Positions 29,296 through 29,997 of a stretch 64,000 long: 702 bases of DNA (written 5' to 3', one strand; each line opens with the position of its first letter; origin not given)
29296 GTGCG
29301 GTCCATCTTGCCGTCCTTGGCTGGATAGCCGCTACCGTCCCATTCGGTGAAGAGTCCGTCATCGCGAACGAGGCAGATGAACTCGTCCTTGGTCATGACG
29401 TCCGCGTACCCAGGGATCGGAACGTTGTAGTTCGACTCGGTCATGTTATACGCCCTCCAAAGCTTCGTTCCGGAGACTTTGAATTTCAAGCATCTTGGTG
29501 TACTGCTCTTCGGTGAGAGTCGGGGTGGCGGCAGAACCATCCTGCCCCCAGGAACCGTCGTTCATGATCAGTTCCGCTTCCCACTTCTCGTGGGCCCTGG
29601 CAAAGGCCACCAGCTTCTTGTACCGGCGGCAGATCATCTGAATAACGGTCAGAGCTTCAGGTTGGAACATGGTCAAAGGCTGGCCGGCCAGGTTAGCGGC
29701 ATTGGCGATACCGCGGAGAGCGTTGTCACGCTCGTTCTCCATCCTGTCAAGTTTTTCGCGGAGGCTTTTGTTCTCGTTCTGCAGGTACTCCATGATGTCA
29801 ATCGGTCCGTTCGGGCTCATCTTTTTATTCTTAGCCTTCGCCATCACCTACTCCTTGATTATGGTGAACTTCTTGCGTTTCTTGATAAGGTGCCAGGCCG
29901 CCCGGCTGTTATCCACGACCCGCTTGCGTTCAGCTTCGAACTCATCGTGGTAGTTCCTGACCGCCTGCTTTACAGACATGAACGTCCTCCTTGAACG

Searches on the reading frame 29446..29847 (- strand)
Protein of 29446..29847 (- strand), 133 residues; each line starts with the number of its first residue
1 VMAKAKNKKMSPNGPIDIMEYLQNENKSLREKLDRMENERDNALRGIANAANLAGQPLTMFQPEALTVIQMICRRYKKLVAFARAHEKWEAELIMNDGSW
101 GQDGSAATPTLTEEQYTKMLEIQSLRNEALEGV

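Call 7: search_protein_families(library=pfam, proteins=[window:29446-29847:-], max_evalue=1)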
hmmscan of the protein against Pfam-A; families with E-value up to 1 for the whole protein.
window:29446-29847:- (133 aa): 1 family
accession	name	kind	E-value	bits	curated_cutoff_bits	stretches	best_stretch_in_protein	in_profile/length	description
PF14197.11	Cep57_CLD_2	-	0.95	10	27.1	0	22-50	15-43/67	Centrosome localisation domain of PPC89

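Call 8: search_protein_families(library=phrogs, proteins=[window:29446-29847:-], max_evalue=1)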
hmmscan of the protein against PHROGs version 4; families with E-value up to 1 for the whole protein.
window:29446-29847:- (133 aa): 2 families
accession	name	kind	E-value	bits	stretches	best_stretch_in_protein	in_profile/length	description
phrog_12271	-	unknown function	0.17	12.8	1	59-102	9-54/76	-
phrog_7001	-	unknown function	0.35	11.7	1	3-51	80-128/142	-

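Call 52: search_protein_families(library=ncbifam, proteins=[window:29446-29844:-], max_evalue=0.1)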
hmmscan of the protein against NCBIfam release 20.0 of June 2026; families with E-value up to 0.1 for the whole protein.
window:29446-29844:- (132 aa): 0 families
